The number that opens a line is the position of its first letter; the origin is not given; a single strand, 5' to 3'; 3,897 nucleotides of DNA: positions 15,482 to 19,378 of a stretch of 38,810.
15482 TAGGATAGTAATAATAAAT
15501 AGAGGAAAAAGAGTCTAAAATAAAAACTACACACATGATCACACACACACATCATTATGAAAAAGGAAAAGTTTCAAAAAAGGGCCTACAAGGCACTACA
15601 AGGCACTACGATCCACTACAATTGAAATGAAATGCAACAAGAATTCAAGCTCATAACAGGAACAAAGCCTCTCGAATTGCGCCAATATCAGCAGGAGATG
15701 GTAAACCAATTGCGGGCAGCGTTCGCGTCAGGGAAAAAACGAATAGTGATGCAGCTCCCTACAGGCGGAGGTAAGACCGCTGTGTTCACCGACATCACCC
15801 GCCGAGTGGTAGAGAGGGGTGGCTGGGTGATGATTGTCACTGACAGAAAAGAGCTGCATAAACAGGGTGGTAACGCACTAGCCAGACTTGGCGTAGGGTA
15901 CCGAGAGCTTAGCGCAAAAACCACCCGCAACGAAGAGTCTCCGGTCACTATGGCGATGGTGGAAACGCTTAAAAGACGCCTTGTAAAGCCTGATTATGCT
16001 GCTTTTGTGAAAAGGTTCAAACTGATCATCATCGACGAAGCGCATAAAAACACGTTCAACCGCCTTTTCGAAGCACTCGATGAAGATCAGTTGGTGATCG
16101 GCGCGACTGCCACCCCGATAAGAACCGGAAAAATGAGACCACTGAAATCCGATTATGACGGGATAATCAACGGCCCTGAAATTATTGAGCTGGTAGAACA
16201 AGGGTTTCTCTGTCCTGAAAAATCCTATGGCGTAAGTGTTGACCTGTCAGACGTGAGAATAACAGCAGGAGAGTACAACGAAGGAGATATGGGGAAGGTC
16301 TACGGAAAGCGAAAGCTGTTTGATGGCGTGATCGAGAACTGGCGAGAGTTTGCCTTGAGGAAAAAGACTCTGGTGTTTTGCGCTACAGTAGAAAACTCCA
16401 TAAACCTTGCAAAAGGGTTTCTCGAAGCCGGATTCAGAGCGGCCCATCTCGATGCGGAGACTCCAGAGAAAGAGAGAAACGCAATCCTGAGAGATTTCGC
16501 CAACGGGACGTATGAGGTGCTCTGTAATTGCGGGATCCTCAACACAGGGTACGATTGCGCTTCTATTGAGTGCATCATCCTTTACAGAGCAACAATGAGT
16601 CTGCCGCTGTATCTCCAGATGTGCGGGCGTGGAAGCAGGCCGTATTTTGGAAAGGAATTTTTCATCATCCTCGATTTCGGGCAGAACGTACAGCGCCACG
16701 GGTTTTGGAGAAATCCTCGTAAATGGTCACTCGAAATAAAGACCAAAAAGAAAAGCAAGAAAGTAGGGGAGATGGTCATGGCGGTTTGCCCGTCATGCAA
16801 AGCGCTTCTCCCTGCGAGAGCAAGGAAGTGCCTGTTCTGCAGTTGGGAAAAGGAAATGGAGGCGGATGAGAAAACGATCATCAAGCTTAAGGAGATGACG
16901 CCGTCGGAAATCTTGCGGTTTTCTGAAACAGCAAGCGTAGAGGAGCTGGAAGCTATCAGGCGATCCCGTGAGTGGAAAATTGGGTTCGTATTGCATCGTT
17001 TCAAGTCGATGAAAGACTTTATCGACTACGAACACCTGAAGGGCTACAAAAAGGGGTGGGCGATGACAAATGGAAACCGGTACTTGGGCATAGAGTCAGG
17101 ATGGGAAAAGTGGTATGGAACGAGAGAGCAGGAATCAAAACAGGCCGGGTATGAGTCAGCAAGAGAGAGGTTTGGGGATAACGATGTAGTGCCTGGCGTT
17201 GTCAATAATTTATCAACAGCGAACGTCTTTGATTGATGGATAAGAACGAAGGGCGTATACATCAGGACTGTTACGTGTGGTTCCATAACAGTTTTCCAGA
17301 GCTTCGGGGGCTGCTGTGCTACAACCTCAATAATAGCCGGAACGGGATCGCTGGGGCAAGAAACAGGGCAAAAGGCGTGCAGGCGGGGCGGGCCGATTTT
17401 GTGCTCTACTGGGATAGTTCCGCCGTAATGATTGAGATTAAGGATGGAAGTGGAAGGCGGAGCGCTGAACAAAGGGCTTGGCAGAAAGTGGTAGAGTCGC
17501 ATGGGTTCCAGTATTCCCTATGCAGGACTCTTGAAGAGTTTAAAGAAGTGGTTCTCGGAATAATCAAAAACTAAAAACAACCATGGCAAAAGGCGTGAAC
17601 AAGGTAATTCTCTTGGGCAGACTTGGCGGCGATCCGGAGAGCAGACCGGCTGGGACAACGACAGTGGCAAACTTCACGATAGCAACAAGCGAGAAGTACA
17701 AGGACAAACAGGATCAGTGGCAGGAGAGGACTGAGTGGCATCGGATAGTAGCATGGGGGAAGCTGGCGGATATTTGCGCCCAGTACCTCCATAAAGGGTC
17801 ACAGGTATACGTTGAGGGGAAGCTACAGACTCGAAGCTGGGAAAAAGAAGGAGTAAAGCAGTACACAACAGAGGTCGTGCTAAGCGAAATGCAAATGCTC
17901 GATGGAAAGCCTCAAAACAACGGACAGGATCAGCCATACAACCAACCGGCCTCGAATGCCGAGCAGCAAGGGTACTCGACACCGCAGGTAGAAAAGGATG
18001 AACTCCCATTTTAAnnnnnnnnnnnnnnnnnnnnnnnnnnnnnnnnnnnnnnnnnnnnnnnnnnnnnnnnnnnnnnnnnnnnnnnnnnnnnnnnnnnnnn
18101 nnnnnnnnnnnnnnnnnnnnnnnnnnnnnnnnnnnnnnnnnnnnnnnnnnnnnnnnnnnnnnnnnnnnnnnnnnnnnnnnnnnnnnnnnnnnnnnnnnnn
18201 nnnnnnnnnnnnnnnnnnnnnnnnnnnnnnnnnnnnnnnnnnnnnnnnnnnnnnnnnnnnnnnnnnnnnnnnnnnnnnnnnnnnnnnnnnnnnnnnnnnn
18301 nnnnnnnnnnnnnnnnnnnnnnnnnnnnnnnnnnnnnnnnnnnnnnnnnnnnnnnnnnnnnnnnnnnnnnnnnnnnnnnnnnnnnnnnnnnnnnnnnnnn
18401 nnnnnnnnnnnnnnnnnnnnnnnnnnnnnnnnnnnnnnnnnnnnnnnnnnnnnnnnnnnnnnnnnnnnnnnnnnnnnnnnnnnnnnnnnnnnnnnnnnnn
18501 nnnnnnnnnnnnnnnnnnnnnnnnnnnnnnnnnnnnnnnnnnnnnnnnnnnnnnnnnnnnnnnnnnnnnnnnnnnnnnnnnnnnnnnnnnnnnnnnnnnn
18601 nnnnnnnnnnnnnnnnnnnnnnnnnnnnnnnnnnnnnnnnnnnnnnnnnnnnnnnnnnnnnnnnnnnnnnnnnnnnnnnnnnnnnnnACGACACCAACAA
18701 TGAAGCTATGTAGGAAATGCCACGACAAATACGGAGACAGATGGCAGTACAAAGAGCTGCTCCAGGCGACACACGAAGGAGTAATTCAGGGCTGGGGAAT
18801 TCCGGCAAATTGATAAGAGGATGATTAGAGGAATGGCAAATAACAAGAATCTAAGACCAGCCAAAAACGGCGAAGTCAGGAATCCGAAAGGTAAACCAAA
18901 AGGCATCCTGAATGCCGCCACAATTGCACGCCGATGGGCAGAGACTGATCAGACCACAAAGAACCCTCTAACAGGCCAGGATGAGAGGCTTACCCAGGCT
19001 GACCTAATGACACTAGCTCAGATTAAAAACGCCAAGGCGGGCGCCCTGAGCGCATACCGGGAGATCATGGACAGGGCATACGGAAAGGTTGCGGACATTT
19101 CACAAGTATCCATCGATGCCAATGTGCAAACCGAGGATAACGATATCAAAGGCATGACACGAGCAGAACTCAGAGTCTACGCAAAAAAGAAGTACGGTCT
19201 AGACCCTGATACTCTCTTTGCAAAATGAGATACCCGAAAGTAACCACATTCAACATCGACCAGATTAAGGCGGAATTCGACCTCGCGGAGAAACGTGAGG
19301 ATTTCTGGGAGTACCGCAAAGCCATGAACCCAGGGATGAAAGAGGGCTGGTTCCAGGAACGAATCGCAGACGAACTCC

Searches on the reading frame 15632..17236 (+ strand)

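Call 8: search_protein_families(library=pfam, proteins=[window:15632-17236:+], max_evalue=0.01)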
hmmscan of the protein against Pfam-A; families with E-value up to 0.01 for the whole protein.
window:15632-17236:+ (534 aa): 5 families
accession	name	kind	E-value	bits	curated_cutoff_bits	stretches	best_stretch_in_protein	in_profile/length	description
PF04851.21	ResIII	-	1.7e-22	80.5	22.5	1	14-164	2-164/164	Type III restriction enzyme, res subunit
PF00271.37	Helicase_C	-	4.8e-16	59.4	23.5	1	242-336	14-108/110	Helicase conserved C-terminal domain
PF00270.35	DEAD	-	3.5e-09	37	26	1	18-164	2-162/167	DEAD/DEAH box helicase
PF18766.7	SWI2_SNF2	-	2e-07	31.3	26.7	1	36-180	19-172/221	SWI2/SNF2 ATPase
PF07652.20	Flavi_DEAD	-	3.8e-05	24.1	21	1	35-138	4-105/148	Flavivirus DEAD domain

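Call 9: search_protein_families(library=phrogs, proteins=[window:15632-17236:+], max_evalue=0.01)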
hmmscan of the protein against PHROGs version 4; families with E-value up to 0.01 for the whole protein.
window:15632-17236:+ (534 aa): 7 families
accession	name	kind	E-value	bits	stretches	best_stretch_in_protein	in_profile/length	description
phrog_16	-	DNA, RNA and nucleotide metabolism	3e-83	281.6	1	7-458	264-682/986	DNA helicase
phrog_16694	-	unknown function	7.1e-17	61.6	2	14-139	273-411/1010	-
phrog_16259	-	DNA, RNA and nucleotide metabolism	2.8e-09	37.7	1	11-140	113-236/330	DNA helicase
phrog_2488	-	DNA, RNA and nucleotide metabolism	3.1e-08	33.8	1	16-80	19-88/579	DNA helicase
phrog_62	-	DNA, RNA and nucleotide metabolism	1.3e-07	30.5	1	13-165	694-852/1881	DNA helicase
phrog_9690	-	DNA, RNA and nucleotide metabolism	3.7e-07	30.5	1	121-352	33-271/306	DNA helicase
phrog_3830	-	unknown function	8.2e-06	25.3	1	16-165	267-439/1032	-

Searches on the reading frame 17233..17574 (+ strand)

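Call 8: search_protein_families(library=pfam, proteins=[window:17233-17574:+], max_evalue=0.01)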
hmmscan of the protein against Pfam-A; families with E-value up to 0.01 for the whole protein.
window:17233-17574:+ (113 aa): 1 family
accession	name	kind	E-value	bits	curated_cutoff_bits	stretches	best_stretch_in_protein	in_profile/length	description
PF08774.17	VRR_NUC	-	1.9e-06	28.3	23.8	1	46-98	57-113/116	VRR-NUC domain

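Call 9: search_protein_families(library=phrogs, proteins=[window:17233-17574:+], max_evalue=0.01)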
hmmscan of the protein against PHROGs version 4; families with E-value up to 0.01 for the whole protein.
window:17233-17574:+ (113 aa): 3 families
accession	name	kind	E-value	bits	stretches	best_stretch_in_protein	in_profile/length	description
phrog_824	-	unknown function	3.2e-23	84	1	4-111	64-175/265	-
phrog_93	-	DNA, RNA and nucleotide metabolism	1.2e-06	28.5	1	4-111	352-442/613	endonuclease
phrog_5702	-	DNA, RNA and nucleotide metabolism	1.9e-06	28.8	1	50-105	4-61/70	Holliday junction resolvase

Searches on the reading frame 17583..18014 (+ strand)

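Call 8: search_protein_families(library=pfam, proteins=[window:17583-18014:+], max_evalue=0.01)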
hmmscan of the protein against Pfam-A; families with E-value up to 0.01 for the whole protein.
window:17583-18014:+ (143 aa): 2 families
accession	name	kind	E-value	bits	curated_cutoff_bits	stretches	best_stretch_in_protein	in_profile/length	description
PF00436.31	SSB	-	8.2e-36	122.7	26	1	5-106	1-104/104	Single-strand binding protein family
PF01336.31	tRNA_anti-codon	-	0.0046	17.3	27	1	54-104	30-73/75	OB-fold nucleic acid binding domain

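Call 9: search_protein_families(library=phrogs, proteins=[window:17583-18014:+], max_evalue=0.01)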
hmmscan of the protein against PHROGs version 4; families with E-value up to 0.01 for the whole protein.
window:17583-18014:+ (143 aa): 2 families
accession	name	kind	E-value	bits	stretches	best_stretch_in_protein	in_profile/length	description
phrog_44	-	DNA, RNA and nucleotide metabolism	4.7e-57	194.8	1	1-143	83-228/271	single strand DNA binding protein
phrog_27667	-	DNA, RNA and nucleotide metabolism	0.0087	17.3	0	77-108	4-36/61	single strand DNA binding protein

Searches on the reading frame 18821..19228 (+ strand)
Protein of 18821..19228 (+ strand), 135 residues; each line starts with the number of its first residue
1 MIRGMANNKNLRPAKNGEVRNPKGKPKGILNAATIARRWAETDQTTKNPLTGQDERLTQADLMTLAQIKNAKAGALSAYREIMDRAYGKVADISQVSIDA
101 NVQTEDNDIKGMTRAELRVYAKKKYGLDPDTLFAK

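Call 8: search_protein_families(library=pfam, proteins=[window:18821-19228:+], max_evalue=0.01)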
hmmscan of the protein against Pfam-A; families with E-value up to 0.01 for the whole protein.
window:18821-19228:+ (135 aa): 1 family
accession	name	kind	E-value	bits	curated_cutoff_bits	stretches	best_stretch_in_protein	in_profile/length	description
PF18932.5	DUF5681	-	2e-06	28.7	27.5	1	21-89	12-75/77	Family of unknown function (DUF5681)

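Call 9: search_protein_families(library=phrogs, proteins=[window:18821-19228:+], max_evalue=0.01)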
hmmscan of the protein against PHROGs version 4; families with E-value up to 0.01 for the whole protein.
window:18821-19228:+ (135 aa): 2 families
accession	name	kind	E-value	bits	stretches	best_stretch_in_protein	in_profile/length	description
phrog_26239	-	unknown function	2e-05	26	1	15-124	22-126/146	-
phrog_15261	-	unknown function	0.0033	18.8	1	15-109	7-89/99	-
